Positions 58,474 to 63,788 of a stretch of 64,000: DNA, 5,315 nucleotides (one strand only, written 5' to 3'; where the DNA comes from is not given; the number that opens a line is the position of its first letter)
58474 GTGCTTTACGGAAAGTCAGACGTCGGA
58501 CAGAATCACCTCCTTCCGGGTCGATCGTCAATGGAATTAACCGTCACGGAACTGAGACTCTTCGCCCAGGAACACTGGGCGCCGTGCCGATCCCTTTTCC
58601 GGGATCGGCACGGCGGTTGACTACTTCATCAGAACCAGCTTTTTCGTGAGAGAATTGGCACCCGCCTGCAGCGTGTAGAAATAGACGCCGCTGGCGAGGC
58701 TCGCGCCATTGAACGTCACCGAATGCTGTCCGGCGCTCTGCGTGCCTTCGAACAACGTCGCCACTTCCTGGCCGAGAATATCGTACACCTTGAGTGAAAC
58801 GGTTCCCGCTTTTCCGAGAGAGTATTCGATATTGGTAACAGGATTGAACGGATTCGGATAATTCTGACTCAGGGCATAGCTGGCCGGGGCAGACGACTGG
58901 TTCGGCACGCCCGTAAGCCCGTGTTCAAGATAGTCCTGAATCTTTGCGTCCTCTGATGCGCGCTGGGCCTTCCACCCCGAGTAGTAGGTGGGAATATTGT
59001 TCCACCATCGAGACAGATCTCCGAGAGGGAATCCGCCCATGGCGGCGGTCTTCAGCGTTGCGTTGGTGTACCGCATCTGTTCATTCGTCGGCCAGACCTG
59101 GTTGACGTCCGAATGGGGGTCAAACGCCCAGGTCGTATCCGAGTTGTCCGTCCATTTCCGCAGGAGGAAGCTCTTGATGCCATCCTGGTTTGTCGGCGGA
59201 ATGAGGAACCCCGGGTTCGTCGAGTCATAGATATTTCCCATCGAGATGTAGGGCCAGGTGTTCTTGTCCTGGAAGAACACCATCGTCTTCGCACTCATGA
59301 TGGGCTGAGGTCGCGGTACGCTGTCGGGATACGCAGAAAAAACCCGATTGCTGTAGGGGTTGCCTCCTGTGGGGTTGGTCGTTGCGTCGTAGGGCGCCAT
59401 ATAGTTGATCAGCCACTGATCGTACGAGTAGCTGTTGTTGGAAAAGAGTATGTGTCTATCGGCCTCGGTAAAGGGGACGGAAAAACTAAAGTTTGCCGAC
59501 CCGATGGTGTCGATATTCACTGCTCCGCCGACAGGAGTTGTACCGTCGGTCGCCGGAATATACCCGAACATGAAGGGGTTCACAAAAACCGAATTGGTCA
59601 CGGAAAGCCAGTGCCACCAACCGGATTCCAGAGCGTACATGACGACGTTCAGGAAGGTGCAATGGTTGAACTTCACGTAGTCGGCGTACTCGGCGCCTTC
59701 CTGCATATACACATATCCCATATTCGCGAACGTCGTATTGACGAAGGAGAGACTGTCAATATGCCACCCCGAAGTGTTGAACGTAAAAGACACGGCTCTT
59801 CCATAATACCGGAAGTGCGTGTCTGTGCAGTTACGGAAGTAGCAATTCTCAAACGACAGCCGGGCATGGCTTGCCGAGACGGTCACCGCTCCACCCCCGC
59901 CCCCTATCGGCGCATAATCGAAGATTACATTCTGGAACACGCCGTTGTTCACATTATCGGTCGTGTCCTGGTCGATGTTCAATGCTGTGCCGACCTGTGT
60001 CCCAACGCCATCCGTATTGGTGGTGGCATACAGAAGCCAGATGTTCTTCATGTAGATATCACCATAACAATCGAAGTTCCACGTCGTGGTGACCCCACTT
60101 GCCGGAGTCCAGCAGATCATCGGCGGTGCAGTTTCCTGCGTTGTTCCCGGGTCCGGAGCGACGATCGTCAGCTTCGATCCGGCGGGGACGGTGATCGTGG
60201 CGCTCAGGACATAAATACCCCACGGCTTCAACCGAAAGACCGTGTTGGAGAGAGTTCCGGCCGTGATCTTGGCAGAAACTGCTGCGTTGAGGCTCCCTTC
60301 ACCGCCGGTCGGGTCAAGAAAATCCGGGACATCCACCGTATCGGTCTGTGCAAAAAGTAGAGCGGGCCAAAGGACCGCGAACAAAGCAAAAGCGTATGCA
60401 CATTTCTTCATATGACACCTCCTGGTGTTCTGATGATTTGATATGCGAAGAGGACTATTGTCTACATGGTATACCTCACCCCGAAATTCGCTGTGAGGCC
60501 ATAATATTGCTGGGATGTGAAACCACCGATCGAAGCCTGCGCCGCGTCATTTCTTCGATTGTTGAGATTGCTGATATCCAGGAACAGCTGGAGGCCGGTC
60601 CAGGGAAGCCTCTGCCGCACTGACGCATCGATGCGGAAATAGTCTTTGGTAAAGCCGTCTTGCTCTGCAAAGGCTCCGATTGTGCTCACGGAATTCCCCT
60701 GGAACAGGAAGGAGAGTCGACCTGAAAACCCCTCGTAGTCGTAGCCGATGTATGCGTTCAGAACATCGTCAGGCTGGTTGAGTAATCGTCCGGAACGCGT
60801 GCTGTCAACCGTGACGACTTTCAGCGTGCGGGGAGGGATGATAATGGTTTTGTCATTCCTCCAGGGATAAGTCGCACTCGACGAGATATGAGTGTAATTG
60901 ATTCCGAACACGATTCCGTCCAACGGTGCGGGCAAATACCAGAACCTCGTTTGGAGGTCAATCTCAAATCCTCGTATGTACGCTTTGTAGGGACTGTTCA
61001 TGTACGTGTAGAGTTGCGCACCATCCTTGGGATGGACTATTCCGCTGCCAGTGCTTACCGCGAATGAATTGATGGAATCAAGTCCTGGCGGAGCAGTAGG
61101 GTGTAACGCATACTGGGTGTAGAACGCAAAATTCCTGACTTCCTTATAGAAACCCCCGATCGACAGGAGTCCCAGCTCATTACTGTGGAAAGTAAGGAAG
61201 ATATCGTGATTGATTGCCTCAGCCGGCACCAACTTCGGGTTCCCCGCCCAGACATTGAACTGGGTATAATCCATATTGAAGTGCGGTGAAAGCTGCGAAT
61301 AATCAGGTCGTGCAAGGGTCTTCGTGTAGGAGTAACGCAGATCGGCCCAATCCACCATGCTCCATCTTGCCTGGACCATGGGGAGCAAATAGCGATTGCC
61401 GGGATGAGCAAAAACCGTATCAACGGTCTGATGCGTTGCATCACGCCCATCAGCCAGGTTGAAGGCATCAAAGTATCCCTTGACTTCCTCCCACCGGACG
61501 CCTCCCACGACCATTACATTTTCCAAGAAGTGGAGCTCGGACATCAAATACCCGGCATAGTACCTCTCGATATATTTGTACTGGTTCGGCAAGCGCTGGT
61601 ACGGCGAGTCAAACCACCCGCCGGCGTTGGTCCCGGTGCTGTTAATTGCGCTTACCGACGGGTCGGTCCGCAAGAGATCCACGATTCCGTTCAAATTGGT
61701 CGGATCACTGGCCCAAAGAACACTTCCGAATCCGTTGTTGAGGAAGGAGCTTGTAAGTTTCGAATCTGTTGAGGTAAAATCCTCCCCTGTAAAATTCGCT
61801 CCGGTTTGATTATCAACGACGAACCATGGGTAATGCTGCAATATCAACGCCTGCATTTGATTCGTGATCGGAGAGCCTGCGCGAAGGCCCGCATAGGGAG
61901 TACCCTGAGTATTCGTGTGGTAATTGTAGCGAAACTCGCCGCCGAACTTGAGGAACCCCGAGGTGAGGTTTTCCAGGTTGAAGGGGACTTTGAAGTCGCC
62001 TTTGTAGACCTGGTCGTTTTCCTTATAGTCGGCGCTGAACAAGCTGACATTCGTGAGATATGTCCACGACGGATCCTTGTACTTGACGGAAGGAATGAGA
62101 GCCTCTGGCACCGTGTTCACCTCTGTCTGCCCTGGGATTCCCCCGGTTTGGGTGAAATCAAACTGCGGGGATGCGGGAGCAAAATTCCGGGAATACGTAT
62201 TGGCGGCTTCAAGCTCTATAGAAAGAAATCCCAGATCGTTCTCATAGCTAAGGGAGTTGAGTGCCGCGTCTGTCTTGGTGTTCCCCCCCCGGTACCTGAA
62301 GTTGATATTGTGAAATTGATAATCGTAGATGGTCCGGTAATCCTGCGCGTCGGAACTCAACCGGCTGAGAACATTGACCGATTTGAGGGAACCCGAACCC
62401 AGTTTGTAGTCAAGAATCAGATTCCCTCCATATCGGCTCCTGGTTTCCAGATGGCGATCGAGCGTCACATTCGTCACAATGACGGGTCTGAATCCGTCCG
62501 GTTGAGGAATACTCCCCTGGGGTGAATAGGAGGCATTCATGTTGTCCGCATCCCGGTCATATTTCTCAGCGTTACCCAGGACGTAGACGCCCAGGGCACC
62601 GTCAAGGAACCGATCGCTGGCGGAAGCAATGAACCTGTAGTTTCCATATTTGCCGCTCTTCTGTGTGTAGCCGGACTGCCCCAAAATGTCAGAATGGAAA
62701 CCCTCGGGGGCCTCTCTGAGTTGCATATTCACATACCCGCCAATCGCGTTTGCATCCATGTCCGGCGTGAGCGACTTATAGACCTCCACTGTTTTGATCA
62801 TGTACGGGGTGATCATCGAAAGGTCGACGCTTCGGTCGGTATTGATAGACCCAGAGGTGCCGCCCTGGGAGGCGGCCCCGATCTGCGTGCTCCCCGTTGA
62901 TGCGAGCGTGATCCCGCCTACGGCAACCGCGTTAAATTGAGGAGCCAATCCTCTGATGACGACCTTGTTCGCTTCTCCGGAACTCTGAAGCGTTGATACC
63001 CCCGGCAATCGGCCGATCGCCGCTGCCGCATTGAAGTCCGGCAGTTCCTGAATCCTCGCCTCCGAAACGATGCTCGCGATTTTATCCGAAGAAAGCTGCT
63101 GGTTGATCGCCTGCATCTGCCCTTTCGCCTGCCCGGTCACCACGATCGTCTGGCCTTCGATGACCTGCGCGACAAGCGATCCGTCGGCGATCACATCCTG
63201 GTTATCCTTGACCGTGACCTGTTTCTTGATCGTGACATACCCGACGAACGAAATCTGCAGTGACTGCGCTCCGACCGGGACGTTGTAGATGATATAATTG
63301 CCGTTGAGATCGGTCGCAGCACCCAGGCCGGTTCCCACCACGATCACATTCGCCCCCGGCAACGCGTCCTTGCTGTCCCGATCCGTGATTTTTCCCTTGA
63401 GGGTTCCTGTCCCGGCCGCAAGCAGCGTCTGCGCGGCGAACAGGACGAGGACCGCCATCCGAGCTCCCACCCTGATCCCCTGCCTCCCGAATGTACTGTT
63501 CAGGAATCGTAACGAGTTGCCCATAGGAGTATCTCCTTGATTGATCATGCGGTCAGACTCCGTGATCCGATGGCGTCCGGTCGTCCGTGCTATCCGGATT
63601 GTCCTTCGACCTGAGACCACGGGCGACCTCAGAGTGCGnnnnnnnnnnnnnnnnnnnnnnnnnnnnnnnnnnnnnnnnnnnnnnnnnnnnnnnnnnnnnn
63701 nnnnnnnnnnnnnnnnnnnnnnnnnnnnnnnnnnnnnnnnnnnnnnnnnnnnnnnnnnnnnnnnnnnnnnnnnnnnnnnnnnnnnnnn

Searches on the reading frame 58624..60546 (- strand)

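Call 86: search_protein_families(library=pfam, proteins=[window:58624-60546:-], max_evalue=0.00001)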
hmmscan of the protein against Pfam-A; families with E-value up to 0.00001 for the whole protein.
window:58624-60546:- (641 aa): 2 families
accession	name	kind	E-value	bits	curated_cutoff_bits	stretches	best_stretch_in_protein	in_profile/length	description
PF18962.6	Por_Secre_tail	-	2.2e-12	47.5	27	1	563-638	2-74/75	Secretion system C-terminal sorting domain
PF13860.13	FlgD_ig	-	4.3e-07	30.3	27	1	578-628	20-75/79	FlgD Ig-like domain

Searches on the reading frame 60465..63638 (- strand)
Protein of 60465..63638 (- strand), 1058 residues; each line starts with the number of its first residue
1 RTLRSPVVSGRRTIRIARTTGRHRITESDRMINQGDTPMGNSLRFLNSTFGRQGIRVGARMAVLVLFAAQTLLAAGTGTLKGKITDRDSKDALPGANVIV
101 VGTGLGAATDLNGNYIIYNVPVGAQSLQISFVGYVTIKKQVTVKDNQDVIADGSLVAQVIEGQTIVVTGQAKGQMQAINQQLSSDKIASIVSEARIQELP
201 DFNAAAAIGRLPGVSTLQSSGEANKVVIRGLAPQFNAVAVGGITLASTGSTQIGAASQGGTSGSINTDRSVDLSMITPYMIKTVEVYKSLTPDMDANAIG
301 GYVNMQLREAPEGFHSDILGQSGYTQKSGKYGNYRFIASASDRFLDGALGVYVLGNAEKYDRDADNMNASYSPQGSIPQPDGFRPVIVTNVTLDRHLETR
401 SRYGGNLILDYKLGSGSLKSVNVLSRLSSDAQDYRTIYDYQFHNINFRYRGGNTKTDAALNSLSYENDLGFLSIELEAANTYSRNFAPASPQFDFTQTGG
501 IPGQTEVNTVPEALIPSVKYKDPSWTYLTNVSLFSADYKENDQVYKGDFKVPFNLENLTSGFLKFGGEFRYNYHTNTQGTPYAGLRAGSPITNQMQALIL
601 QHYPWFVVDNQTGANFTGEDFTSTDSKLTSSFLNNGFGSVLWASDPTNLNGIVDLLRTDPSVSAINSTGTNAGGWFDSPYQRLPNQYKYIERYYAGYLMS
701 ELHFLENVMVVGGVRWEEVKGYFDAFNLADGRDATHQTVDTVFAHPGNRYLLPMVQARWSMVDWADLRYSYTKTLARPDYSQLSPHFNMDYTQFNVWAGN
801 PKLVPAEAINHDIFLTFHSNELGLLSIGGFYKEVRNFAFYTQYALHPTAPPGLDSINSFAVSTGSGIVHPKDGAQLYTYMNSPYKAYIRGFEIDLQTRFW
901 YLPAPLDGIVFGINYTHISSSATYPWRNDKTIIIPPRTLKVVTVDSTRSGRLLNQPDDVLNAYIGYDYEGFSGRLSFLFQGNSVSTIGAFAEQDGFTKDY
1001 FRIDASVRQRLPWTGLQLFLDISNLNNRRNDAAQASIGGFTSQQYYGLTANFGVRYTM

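Call 86: search_protein_families(library=pfam, proteins=[window:60465-63638:-], max_evalue=0.00001)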
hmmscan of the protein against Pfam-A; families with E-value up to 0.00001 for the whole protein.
window:60465-63638:- (1058 aa): 4 families
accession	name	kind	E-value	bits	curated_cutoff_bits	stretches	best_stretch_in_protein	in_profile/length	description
PF00593.30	TonB_dep_Rec_b-barrel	-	1.7e-24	87.9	27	1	520-1025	38-436/436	TonB dependent receptor-like, beta-barrel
PF13715.12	CarbopepD_reg_2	-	4.7e-19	68.7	32.2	1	80-166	1-87/88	CarboxypepD_reg-like domain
PF07715.20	Plug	-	6.2e-13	49.6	23.9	1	185-301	6-106/107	TonB-dependent Receptor Plug Domain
PF13620.12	CarboxypepD_reg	-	1.7e-12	47.9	32.3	1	79-151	1-77/82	Carboxypeptidase regulatory-like domain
